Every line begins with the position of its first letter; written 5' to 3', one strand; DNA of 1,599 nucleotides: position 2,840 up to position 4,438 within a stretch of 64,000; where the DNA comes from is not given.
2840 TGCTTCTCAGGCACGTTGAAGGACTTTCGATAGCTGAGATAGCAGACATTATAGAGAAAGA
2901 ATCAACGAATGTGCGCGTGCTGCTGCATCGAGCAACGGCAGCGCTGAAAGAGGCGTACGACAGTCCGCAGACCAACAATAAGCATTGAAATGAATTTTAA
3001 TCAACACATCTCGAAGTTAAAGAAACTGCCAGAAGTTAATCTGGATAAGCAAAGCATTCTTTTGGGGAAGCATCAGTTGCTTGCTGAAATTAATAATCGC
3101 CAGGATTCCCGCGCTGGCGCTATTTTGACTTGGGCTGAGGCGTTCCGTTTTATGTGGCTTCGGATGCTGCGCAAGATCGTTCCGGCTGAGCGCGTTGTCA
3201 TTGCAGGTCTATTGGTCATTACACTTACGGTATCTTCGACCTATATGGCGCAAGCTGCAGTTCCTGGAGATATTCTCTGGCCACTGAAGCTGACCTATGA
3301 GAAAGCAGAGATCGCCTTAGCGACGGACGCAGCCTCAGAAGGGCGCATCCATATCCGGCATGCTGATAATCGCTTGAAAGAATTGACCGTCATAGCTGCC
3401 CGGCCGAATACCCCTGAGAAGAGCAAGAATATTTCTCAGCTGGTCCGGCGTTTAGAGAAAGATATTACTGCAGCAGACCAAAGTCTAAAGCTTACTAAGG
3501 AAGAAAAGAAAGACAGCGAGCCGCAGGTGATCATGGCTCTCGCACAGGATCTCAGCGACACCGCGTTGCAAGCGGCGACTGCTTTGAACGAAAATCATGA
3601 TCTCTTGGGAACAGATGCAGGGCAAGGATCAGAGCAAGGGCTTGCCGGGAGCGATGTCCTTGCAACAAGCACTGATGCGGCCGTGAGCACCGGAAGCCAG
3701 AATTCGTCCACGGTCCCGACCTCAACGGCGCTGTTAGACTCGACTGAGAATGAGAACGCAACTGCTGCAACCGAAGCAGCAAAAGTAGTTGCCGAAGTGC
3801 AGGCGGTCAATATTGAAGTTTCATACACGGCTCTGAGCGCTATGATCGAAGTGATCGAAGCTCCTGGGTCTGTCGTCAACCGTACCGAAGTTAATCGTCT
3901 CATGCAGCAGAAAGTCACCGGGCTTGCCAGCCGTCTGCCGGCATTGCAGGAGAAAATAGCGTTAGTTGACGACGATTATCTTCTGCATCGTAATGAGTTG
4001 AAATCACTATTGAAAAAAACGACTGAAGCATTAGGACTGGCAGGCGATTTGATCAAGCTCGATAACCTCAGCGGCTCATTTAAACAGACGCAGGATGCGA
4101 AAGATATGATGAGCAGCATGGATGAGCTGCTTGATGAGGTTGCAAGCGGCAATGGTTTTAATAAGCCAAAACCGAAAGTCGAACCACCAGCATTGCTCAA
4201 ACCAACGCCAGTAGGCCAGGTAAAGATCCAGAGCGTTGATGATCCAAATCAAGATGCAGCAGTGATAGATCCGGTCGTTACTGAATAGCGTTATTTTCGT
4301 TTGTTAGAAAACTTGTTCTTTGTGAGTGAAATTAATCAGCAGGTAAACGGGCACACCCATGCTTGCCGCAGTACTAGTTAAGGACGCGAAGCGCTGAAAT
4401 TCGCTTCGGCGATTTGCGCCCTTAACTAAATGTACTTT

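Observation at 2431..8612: ECF sigma, DUF5667-like membrane protein, structured leader, 1252-aa surface protein and terminator form a self-contained module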

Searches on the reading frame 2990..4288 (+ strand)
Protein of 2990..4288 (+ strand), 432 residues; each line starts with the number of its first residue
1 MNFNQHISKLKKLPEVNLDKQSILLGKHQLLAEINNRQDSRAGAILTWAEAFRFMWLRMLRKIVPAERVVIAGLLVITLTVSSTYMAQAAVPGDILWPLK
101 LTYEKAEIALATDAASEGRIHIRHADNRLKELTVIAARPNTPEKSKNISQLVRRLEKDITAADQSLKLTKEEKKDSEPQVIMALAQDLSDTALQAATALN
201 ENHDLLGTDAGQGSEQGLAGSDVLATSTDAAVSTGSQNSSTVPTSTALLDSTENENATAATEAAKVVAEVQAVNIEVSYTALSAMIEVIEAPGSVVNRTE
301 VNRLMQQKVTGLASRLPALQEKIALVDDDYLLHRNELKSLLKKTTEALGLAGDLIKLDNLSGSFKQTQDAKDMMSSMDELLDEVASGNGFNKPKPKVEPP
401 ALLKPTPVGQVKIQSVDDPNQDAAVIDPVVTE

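Call 3: search_protein_families(library=pfam, proteins=[window:2990-4288:+], max_evalue=0.01)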
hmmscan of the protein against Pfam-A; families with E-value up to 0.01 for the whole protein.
window:2990-4288:+ (432 aa): 1 family
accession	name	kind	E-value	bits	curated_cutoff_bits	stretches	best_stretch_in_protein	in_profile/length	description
PF18915.5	DUF5667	-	1.9e-09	38.3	27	1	90-188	2-96/99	Domain of unknown function (DUF5667)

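Call 4: search_protein_families(library=ncbifam, proteins=[window:2990-4288:+], max_evalue=0.01)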
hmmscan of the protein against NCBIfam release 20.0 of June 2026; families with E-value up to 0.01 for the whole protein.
window:2990-4288:+ (432 aa): 0 families

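Call 47: find_homologous_proteins(query=window:2990-4288:+)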
Query window:2990-4288:+ (432 aa): 8 proteins with E <= 0.001 among 8000 candidates.
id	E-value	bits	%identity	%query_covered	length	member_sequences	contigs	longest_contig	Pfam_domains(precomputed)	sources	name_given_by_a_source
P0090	4.1e-268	907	100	100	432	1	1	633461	PF18915.6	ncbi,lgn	-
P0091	6.9e-155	534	61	100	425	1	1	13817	PF18915.6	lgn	-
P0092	1.2e-147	510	62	96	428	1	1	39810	PF18915.6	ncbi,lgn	-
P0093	1.8e-94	335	45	98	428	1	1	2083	PF18915.6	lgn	-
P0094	3.1e-94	335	45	96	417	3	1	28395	PF18915.6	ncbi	-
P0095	3.9e-94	334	45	91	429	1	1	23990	PF18915.6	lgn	-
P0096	1.5e-77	280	40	90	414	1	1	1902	PF18915.6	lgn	-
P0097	3.3e-70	256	40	91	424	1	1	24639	PF18915.6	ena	-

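Call 57: search_solved_structures(query=window:2990-4288:+, max_evalue=10, show_alignments=2)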
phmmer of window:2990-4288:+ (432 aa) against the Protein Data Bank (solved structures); distinct sequences matched with E-value up to 10: 3.
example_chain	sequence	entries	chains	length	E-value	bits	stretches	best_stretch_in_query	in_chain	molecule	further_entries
8qhf_A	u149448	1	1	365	1.6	11.3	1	58-135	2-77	Cmt1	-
4h18_A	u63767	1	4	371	1.7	11.3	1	58-135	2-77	Cmt1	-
8ke9_A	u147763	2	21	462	5.5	9.6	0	222-294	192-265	Tail fiber protein | short tail fiber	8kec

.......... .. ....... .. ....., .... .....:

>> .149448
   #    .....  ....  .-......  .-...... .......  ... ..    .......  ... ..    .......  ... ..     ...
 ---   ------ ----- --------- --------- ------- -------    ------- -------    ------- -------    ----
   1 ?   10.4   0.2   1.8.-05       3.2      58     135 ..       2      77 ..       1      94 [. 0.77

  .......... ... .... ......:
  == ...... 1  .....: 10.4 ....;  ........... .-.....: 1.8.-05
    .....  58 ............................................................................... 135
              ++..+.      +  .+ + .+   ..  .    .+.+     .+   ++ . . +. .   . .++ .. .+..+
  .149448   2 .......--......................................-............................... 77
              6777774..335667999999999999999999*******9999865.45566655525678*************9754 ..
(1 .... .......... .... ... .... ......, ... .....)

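Call 63: find_homologous_proteins(query=A7, max_evalue=0.001)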
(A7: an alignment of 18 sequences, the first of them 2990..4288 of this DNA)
Query A7 (18 sequences) (432 aa, profile of the alignment): 14 proteins with E <= 0.001 among 8000 candidates.
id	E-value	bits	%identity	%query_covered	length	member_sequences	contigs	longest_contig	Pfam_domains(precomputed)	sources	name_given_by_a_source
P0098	4.9e-99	350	26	30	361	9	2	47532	PF18915.6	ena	-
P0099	1.4e-97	345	26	30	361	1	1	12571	PF18915.6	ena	-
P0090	1.9e-93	332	100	100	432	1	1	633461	PF18915.6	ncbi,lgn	-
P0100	5.4e-92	327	25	38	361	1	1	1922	PF18915.6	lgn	-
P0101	2.4e-88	315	27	36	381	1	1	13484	PF18915.6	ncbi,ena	-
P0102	2.2e-87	312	26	32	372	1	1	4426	PF18915.6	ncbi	-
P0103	9.1e-82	293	30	29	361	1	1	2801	PF18915.6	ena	-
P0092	1.5e-76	276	62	96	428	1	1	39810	PF18915.6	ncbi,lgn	-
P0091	4.8e-75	271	61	100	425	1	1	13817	PF18915.6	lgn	-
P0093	5.4e-63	231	45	98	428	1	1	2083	PF18915.6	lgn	-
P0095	1.4e-62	230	45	91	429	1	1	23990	PF18915.6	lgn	-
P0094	1.0e-61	227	45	96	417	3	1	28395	PF18915.6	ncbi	-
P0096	3.9e-52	196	40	90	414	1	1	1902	PF18915.6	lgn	-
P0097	2.7e-47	180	40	91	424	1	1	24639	PF18915.6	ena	-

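Call 67: find_encoding_contigs(protein=P0098, flank=7000, max_places=2)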
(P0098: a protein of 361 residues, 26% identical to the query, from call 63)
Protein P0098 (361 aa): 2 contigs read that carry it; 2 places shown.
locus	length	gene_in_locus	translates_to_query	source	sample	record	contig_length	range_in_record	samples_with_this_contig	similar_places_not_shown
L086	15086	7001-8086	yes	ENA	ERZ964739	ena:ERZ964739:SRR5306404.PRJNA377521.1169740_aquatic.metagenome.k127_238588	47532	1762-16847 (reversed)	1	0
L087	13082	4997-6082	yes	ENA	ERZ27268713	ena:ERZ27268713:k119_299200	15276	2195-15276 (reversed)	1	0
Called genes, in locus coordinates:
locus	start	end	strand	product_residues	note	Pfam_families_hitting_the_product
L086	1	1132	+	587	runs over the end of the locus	-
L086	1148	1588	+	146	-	PF12666:PrgI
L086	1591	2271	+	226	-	PF26593:TraC-like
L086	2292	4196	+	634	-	PF01935:DUF87, PF12846:AAA_10 (faint), PF19044:P-loop_TraG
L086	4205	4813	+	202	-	-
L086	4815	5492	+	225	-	PF18912:DZR_2 (faint), PF00156:Pribosyltran (weak)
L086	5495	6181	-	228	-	PF01471:PG_binding_1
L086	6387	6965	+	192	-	PF04542:Sigma70_r2, PF08281:Sigma70_r4_2, PF04545:Sigma70_r4 (weak)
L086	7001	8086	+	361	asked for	PF18915:DUF5667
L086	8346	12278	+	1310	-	-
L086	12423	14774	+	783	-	PF04932:Wzy_C, PF13432:TPR_16 (faint), PF13428:TPR_14 (faint), PF13431:TPR_17 (faint), PF13414:TPR_11 (weak)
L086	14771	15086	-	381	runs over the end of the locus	PF13477:Glyco_trans_4_2 (weak), PF13439:Glyco_transf_4, PF13579:Glyco_trans_4_4, PF00534:Glycos_transf_1, PF13692:Glyco_trans_1_4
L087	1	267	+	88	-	?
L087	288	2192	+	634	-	PF01935:DUF87, PF12846:AAA_10 (faint), PF19044:P-loop_TraG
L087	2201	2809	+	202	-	-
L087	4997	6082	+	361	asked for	PF18915:DUF5667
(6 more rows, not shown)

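Call 70: search_protein_families(library=pfam, proteins=[L086:8346-12278:+], max_evalue=1)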
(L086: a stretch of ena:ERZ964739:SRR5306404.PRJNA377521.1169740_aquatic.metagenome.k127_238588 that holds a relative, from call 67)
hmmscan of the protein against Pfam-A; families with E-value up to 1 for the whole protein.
L086:8346-12278:+ (1310 aa): 0 families

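Call 100: find_related_loci(query=A12, collection=metagenome_contigs, flank=8000)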
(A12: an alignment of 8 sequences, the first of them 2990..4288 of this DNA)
Query A12 (432 aa) in metagenome_contigs; peptide patterns used: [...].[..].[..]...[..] (x = any residue, [..] = any of these).
600 stretches matched a pattern (row limit reached: there are more); 19 encode a relative of the query (tblastn E <= 1e-3); 19 distinct loci.
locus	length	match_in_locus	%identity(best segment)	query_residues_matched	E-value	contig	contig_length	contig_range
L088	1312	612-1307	52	2-234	1e-73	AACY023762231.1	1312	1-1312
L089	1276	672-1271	54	3-202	2e-63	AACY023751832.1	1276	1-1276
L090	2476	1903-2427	54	36-209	6e-52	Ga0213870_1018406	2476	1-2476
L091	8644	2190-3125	35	1-303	3e-37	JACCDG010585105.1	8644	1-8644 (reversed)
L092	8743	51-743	35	1-230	5e-33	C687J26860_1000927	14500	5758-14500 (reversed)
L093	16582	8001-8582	36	1-190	7e-30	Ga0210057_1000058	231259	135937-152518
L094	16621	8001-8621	33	1-201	4e-26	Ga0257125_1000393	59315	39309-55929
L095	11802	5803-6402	31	1-201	8e-25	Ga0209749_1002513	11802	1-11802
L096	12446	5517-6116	31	1-201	8e-25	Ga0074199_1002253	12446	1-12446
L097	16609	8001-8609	31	1-199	3e-24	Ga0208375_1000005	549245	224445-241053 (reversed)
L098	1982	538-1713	25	1-392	5e-24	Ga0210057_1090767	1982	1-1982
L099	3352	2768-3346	31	1-190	1e-22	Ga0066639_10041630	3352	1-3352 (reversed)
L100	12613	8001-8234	41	63-138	9e-9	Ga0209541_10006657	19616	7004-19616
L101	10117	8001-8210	43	71-138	2e-8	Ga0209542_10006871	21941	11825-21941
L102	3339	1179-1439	37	62-138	4e-8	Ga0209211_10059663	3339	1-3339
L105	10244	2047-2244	35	74-138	3e-6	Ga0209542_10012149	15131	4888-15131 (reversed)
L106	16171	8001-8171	40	83-138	2e-5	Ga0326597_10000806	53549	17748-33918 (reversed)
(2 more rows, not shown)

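Call 104: search_protein_families(library=pfam, proteins=[L105:1320-1841:+, L105:1849-2979:+, L105:3034-3921:+, L105:4025-5770:+, L105:7601-9637:+, L106:7710-8882:+, L106:8893-9780:+, L106:9871-11508:+, L106:11574-12542:+, L106:13024-14736:+], max_evalue=0.001)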
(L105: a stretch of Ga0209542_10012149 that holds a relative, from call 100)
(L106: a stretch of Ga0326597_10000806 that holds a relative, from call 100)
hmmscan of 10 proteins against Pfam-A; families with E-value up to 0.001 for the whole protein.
L105:1320-1841:+ (173 aa): 3 families
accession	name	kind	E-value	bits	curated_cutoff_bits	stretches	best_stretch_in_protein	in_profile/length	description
PF08281.18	Sigma70_r4_2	-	1.4e-13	50.7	25.7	1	116-166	4-54/54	Sigma-70, region 4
PF04545.22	Sigma70_r4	-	1.6e-10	40.8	24.1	1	119-168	1-50/50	Sigma-70, region 4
PF04542.20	Sigma70_r2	-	1.7e-09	37.8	24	1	12-77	2-69/71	Sigma-70 region 2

L105:1849-2979:+ (376 aa): 1 family
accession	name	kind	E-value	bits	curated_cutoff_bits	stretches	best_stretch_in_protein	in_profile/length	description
PF18915.5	DUF5667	-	2e-08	35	27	1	83-151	2-67/99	Domain of unknown function (DUF5667)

L105:3034-3921:+ (295 aa): 2 families
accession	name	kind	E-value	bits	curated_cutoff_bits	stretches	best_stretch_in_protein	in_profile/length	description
PF00892.27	EamA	-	1.9e-32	112.8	28.2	2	153-287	3-134/135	EamA-like transporter family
PF03151.22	TPT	-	2.7e-06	27.4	30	1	192-285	41-134/291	Triose-phosphate Transporter family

L105:4025-5770:+ (581 aa): 4 families
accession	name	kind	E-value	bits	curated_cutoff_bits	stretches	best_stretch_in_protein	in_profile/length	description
PF01833.30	TIG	-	5.5e-18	65.2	20.9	3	286-371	4-82/84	IPT/TIG domain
PF01471.23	PG_binding_1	-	1.5e-14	54.4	23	1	56-114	2-57/57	Putative peptidoglycan binding domain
PF00801.26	PKD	-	5.2e-05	23.6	23.5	1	389-472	9-80/80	PKD domain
PF18911.6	PKD_4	-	0.00023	21.6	27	1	437-473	48-84/85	PKD domain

L105:7601-9637:+ (678 aa): 7 families
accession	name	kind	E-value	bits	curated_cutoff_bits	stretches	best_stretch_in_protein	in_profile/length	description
PF00122.25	E1-E2_ATPase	-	1.7e-54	184.6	28.1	1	195-374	1-180/181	E1-E2 ATPase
PF00702.32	Hydrolase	-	7.4e-36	124.8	26.4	1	391-579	1-191/191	haloacid dehalogenase-like hydrolase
PF19335.5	HMBD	-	8.7e-11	42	23.6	1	12-35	2-25/28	Heavy metal binding domain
PF12710.13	HAD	-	5e-07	30.8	27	1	493-575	77-188/189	haloacid dehalogenase-like hydrolase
PF08282.18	Hydrolase_3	-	1e-06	29.2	20.9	0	553-599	197-243/255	haloacid dehalogenase-like hydrolase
PF13419.12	HAD_2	-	1.9e-06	28.5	23.8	1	499-572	81-165/178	Haloacid dehalogenase-like hydrolase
PF13344.12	Hydrolase_6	-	0.0003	21.2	27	0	490-567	7-88/101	Haloacid dehalogenase-like hydrolase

L106:7710-8882:+ (390 aa): 1 family
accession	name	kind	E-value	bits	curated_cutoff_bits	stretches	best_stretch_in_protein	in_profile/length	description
PF18915.5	DUF5667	-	2.1e-09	38.2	27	1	105-208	2-88/99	Domain of unknown function (DUF5667)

L106:8893-9780:+ (295 aa): 1 family
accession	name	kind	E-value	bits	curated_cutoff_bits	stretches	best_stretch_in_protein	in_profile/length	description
PF00892.27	EamA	-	6.9e-31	107.8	28.2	2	8-142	2-134/135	EamA-like transporter family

L106:9871-11508:+ (545 aa): 3 families
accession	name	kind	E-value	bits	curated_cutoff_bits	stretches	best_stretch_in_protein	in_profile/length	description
PF01833.30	TIG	-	5.1e-17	62.1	20.9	2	147-223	1-83/84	IPT/TIG domain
PF01471.23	PG_binding_1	-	3.3e-14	53.3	23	1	46-105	1-57/57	Putative peptidoglycan binding domain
PF24107.1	DUF7382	-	7.6e-05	22.9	27.4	1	413-443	17-47/65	Domain of unknown function (DUF7382)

L106:11574-12542:+ (322 aa): 1 family
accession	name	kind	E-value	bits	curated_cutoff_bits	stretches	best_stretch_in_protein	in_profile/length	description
PF07681.17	DoxX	-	9.6e-07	29.8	23.6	2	199-280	4-76/85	DoxX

L106:13024-14736:+ (570 aa): 2 families
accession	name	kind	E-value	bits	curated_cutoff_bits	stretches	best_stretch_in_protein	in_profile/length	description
PF00704.34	Glyco_hydro_18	-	8.2e-23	82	29.6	1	124-454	20-315/317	Glycosyl hydrolases family 18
PF01471.23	PG_binding_1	-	5.8e-07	30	23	1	497-566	1-56/57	Putative peptidoglycan binding domain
